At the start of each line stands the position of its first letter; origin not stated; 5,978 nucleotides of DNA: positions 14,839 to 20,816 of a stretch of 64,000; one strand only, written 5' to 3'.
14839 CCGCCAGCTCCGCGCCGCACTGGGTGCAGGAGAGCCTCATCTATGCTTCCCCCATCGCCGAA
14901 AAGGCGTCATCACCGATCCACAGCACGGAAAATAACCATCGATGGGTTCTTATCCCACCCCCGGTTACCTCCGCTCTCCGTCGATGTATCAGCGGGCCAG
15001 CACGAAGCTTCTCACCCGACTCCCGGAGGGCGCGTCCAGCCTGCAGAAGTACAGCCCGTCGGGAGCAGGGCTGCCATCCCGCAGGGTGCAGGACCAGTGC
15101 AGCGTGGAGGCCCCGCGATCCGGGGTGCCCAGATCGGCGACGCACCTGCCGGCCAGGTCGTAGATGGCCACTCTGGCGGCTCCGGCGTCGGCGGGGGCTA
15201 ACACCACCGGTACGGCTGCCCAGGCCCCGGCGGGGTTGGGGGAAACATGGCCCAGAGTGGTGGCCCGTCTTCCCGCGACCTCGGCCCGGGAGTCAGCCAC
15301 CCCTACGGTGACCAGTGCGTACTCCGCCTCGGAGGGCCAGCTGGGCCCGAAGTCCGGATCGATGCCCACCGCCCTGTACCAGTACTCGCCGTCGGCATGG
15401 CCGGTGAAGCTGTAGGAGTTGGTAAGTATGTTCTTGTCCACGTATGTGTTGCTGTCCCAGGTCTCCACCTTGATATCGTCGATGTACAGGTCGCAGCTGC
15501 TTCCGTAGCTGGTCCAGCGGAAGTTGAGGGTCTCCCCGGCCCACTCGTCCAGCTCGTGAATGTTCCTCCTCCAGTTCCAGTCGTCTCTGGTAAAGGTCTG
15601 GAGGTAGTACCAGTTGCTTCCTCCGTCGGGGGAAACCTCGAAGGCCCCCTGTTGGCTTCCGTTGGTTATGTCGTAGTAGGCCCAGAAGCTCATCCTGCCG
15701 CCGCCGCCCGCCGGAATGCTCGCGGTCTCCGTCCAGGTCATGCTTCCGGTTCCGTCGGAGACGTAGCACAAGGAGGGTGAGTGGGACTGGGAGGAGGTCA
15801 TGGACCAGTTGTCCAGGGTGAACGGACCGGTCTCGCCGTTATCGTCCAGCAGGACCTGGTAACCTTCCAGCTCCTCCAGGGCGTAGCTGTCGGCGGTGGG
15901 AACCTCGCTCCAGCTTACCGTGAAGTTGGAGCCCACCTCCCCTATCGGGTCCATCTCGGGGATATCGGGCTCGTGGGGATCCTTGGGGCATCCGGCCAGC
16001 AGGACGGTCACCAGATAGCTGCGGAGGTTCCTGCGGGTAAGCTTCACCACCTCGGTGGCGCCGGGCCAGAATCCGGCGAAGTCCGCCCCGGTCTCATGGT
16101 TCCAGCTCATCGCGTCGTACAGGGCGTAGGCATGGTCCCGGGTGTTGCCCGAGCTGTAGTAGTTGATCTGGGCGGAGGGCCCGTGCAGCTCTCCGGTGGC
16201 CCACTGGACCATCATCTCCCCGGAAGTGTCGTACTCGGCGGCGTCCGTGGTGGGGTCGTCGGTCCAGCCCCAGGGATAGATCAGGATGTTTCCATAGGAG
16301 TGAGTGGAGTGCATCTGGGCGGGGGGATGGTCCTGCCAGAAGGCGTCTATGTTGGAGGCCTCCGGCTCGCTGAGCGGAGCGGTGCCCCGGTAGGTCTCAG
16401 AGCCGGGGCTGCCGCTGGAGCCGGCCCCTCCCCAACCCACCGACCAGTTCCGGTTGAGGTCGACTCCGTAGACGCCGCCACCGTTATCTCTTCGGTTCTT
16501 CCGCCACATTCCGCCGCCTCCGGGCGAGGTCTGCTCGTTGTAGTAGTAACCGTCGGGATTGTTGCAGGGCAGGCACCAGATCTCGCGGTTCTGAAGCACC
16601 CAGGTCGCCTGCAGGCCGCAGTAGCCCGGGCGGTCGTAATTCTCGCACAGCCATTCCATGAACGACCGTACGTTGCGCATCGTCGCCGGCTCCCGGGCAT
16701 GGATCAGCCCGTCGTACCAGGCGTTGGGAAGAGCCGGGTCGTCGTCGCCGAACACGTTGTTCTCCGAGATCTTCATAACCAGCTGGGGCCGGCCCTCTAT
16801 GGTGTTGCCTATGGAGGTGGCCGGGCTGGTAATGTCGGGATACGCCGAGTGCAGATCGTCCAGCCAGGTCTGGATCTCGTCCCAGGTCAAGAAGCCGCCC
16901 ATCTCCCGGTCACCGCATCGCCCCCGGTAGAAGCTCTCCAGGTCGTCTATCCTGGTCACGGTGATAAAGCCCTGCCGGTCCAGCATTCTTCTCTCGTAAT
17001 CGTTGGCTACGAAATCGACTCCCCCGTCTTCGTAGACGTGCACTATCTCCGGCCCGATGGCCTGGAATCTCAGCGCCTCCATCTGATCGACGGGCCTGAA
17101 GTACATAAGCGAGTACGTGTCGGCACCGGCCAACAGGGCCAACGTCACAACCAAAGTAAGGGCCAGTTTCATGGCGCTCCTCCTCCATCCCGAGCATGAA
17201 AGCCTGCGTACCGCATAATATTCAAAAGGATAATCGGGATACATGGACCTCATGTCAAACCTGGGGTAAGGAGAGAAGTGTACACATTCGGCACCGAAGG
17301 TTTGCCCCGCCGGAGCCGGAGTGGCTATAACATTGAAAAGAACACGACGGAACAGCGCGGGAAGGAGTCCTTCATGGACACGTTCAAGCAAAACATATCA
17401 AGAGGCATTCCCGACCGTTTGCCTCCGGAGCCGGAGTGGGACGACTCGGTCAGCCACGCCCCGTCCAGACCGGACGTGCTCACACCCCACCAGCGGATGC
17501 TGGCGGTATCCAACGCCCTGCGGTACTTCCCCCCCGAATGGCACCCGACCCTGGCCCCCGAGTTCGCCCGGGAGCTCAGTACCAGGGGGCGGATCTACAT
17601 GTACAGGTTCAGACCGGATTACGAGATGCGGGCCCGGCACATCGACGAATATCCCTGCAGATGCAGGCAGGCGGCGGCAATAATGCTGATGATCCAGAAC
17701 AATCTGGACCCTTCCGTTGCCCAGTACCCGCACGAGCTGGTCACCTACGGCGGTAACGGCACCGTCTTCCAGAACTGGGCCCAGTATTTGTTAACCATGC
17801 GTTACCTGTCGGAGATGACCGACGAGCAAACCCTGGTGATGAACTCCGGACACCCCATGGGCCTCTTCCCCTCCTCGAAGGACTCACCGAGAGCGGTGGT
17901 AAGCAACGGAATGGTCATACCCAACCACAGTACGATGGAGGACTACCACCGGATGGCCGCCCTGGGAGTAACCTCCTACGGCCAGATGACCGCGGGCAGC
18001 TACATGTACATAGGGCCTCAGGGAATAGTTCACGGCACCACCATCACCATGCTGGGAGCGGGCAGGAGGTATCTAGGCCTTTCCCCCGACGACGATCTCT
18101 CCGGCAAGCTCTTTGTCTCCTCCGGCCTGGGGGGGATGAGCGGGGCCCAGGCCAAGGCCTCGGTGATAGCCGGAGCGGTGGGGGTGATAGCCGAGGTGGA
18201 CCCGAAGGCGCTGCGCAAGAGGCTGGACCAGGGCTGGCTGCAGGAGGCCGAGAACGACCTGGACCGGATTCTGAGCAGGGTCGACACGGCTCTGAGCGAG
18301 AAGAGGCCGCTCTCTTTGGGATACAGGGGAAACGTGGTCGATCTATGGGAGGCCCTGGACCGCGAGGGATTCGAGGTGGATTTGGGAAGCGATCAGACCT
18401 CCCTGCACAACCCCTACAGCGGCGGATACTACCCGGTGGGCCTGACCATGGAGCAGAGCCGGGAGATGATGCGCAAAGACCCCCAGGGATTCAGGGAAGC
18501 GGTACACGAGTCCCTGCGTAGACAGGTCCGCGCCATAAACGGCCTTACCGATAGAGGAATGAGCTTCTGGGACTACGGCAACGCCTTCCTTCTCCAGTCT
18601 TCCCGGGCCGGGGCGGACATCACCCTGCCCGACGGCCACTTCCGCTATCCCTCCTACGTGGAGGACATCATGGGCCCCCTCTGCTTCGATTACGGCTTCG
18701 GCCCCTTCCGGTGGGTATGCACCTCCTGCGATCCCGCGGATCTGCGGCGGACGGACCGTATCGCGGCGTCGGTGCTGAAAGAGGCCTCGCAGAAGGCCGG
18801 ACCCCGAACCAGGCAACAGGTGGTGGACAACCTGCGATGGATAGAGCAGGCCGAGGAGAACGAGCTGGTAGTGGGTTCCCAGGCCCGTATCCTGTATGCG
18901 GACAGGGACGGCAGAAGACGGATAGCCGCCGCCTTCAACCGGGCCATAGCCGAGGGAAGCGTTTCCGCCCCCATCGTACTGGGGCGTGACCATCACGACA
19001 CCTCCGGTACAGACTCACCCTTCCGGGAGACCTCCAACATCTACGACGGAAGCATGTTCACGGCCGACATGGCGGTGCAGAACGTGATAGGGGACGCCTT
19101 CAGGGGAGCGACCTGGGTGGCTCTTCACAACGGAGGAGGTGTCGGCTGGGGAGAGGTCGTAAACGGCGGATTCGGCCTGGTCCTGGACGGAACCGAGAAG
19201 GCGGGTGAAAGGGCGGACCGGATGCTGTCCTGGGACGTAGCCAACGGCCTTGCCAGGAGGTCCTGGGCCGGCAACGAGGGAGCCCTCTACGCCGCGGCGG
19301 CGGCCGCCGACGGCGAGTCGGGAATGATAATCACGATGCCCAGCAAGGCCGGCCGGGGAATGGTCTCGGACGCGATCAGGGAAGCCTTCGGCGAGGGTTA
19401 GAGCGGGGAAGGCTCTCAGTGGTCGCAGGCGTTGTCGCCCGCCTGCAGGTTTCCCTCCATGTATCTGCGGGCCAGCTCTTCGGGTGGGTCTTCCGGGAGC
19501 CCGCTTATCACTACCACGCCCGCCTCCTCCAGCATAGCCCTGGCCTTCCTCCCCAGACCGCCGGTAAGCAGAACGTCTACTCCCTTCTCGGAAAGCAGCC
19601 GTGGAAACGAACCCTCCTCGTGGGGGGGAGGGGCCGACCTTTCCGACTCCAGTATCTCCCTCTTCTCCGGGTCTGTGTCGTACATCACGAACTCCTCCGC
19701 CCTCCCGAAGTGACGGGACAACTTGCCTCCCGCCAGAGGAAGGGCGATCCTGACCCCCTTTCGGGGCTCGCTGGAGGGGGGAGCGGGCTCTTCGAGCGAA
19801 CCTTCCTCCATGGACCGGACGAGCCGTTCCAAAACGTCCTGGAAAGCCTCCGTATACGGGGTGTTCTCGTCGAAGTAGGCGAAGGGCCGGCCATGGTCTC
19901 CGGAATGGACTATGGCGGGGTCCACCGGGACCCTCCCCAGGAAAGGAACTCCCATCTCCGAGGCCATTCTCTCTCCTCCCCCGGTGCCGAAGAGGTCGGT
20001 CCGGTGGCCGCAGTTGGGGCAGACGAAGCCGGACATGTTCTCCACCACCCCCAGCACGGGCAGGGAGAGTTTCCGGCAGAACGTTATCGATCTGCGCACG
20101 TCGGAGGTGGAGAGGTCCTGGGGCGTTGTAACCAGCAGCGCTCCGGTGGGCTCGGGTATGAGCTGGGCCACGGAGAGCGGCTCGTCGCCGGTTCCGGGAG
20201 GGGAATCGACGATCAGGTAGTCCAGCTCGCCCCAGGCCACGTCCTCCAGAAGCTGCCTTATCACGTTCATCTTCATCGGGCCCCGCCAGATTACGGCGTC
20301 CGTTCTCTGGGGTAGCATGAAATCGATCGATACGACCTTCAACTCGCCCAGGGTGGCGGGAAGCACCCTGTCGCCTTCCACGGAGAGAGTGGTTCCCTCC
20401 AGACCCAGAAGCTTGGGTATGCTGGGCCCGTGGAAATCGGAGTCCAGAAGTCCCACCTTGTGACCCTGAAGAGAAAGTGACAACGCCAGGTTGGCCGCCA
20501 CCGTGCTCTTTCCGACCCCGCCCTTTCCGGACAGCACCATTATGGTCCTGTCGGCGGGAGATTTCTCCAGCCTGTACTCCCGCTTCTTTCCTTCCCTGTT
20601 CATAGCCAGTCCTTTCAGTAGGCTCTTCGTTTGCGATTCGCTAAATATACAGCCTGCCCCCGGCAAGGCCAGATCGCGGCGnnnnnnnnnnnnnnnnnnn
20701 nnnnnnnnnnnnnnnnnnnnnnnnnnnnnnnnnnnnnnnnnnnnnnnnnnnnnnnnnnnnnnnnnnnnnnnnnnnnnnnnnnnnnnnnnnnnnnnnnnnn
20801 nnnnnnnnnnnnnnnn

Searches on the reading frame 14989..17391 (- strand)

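Call 35: search_protein_families(library=pfam, proteins=[window:14989-17391:-], max_evalue=0.0001)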
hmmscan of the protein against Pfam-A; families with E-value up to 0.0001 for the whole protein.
window:14989-17391:- (800 aa): 2 families
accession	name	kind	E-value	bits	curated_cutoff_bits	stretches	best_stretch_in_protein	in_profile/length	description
PF00246.29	Peptidase_M14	-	1.9e-51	175.8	21.6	1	173-455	1-283/286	Zinc carboxypeptidase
PF13860.13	FlgD_ig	-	5.3e-05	23.6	27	0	733-785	19-73/79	FlgD Ig-like domain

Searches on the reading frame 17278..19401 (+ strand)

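Call 36: search_protein_families(library=pfam, proteins=[window:17278-19401:+], max_evalue=0.0001)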
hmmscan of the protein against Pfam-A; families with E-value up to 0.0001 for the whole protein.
window:17278-19401:+ (707 aa): 3 families
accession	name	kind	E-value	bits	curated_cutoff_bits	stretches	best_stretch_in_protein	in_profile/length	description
PF17392.7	Urocanase_C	-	6.2e-85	284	23.6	1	470-672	3-193/196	Urocanase C-terminal domain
PF01175.24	Urocanase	-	6.7e-80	268.1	23.2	1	246-464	1-209/209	Urocanase Rossmann-like domain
PF17391.7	Urocanase_N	-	2.8e-56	189.2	23.2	1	117-243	1-127/127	Urocanase N-terminal domain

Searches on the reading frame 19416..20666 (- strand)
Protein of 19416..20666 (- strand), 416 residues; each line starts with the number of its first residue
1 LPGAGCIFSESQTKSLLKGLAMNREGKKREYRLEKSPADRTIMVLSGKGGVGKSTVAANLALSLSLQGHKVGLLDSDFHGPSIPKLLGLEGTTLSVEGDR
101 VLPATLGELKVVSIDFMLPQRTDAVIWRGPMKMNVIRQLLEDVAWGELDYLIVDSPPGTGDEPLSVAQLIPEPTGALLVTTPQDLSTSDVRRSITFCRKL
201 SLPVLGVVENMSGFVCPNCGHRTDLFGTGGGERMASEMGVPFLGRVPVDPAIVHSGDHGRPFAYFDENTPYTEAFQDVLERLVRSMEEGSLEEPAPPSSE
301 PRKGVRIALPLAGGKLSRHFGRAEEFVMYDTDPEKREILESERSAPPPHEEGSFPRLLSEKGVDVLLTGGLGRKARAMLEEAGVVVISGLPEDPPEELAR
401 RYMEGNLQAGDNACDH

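Call 36: search_protein_families(library=pfam, proteins=[window:19416-20666:-], max_evalue=0.0001)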
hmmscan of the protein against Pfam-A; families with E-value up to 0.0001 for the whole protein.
window:19416-20666:- (416 aa): 7 families
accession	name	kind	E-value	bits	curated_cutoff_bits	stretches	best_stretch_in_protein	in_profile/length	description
PF10609.15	ParA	-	2.5e-98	328.8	27.1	1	40-282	4-245/246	NUBPL iron-transfer P-loop NTPase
PF02579.22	Nitro_FeMo-Co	-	8.1e-20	71.4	26.3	1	313-403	2-93/94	Dinitrogenase iron-molybdenum cofactor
PF01656.29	CbiA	-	2e-12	47.6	25.4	1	42-261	1-124/125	CobQ/CobB/MinD/ParA nucleotide binding domain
PF13614.12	AAA_31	-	1.4e-08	35.4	27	1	40-78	2-40/177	AAA domain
PF02374.21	ArsA_ATPase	-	2.6e-07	30.6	24.3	1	42-77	3-38/305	Anion-transporting ATPase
PF09140.17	MipZ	-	1.9e-05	24.6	20.7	1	42-88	3-49/262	ATPase MipZ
PF20720.3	nSTAND3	-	4.7e-05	23.6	27.2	0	40-71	17-48/155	Novel STAND NTPase 3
